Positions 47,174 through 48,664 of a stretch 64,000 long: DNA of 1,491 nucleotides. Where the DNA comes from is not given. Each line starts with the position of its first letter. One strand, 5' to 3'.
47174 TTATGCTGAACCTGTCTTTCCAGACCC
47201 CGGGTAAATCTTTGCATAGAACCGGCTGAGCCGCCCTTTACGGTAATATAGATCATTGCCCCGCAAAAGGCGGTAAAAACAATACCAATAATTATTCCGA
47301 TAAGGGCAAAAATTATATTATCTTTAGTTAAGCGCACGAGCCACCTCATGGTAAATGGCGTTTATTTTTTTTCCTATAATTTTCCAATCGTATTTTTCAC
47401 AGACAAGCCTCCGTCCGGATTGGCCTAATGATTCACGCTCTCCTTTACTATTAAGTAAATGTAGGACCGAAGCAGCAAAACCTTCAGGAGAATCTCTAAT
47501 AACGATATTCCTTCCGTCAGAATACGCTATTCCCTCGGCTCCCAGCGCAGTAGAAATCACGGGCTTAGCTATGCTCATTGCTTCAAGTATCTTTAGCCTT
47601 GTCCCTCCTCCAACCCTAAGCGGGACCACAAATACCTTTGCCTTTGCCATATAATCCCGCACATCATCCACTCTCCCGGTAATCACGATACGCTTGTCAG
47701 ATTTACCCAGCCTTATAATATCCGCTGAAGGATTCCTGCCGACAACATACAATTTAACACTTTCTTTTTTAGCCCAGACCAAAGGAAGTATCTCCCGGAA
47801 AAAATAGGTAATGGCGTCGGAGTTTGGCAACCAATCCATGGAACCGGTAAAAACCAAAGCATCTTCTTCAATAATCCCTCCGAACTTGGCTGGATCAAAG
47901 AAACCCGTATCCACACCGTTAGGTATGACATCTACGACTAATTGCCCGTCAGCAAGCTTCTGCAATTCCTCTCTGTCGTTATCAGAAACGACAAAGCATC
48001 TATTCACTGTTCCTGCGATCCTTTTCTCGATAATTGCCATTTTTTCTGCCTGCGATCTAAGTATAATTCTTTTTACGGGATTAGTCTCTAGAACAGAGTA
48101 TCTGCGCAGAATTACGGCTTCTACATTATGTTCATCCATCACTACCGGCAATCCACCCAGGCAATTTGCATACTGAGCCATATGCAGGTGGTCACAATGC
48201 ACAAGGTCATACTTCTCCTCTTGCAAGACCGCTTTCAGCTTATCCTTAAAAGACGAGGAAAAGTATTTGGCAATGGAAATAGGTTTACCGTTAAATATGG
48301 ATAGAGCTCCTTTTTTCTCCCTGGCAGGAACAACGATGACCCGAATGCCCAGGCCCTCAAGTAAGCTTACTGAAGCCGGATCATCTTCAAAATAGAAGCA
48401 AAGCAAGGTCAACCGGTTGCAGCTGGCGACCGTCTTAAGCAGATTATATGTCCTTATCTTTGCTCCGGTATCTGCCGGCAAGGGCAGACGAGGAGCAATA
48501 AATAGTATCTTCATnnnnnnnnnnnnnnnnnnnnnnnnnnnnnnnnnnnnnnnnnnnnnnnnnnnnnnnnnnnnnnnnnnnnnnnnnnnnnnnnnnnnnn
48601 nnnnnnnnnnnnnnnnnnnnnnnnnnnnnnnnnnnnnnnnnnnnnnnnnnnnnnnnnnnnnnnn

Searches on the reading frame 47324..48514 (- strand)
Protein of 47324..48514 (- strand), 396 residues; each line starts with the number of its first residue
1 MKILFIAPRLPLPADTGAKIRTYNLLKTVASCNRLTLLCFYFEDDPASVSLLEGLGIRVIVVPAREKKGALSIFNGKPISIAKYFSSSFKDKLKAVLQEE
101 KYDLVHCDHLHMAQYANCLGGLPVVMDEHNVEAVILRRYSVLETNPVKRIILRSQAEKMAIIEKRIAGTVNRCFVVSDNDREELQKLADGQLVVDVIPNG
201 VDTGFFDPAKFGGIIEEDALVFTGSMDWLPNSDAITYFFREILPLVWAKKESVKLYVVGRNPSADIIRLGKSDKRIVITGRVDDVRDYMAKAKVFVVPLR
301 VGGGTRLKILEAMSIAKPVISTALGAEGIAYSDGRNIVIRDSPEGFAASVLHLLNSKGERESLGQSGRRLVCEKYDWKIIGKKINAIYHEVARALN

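Call 11: search_protein_families(library=ncbifam, proteins=[window:47324-48514:-], max_evalue=0.00001)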
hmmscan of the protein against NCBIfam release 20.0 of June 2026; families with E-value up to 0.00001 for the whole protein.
window:47324-48514:- (396 aa): 10 families
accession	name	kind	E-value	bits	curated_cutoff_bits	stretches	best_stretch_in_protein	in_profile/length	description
TIGR03087.1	stp1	hypoth_equivalog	2.3e-80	270.7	316.65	1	3-389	1-395/397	TIGR03087 family PEP-CTERM/XrtA system glycosyltransferase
TIGR03088.1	stp2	hypoth_equivalog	4.5e-12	45.7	409.05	1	196-390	164-372/374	TIGR03088 family PEP-CTERM/XrtA system glycosyltransferase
TIGR04063.1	stp3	hypoth_equivalog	8.4e-11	41.4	442.05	1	161-391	149-395/397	TIGR04063 family PEP-CTERM/XrtA system glycosyltransferase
NF041010.1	glycosy_Agl16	equivalog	1.4e-09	37.3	575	1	149-391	113-351/352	glycosylation protein Agl16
NF047684.1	TeichurnBiosyTuaC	equivalog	1.6e-09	37.2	550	1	250-392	245-390/391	teichuronic acid biosynthesis protein TuaC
TIGR02149.1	glgA_Coryne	subfamily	5.8e-08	32.3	302.4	0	283-391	275-390/391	glycogen synthase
NF041876.1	EPS_EpsE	equivalog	1e-07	31.6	400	1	278-378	280-383/389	exopolysaccharide biosynthesis GT4 family glycosyltransferase EpsE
TIGR03999.1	thiol_BshA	equivalog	4.2e-07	29.2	273.7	1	175-392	150-374/375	N-acetyl-alpha-D-glucosaminyl L-malate synthase BshA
TIGR04047.1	MSMEG_0565_glyc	hypoth_equivalog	2.5e-06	26.8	259.85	0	272-389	255-372/373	MSMEG_0565 family glycosyltransferase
TIGR03449.1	mycothiol_MshA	equivalog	7.9e-06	25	462.5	0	156-392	151-404/406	D-inositol-3-phosphate glycosyltransferase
